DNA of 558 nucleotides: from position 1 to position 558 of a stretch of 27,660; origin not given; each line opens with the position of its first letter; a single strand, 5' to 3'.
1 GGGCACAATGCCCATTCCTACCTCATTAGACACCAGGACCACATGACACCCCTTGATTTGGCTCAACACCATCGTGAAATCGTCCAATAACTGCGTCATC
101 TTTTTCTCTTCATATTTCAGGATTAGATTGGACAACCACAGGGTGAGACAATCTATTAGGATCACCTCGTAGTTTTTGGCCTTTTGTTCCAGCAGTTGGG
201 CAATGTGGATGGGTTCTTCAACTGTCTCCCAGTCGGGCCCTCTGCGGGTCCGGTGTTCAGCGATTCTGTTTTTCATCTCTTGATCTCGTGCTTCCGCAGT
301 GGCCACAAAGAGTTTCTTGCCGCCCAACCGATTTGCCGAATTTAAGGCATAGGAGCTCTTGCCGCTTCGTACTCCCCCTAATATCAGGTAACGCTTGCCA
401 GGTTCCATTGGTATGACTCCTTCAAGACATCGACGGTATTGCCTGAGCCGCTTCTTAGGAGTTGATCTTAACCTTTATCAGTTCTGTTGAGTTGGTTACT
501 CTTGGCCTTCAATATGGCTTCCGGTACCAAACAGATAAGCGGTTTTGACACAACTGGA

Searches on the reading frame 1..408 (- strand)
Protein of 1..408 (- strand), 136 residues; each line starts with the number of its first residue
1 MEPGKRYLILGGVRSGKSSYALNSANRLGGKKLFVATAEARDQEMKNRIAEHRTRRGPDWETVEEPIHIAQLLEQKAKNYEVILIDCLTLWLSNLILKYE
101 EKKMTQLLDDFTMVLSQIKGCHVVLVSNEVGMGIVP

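Call 28: search_protein_families(library=ncbifam, proteins=[window:1-408:-], max_evalue=0.01)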
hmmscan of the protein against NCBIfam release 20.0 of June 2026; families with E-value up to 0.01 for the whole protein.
window:1-408:- (136 aa): 1 family
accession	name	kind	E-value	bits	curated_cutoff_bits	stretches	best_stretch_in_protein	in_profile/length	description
NF004469.0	PRK05800.1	equivalog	4.5e-43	146.9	161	1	6-136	4-132/173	bifunctional adenosylcobinamide kinase/adenosylcobinamide-phosphate guanylyltransferase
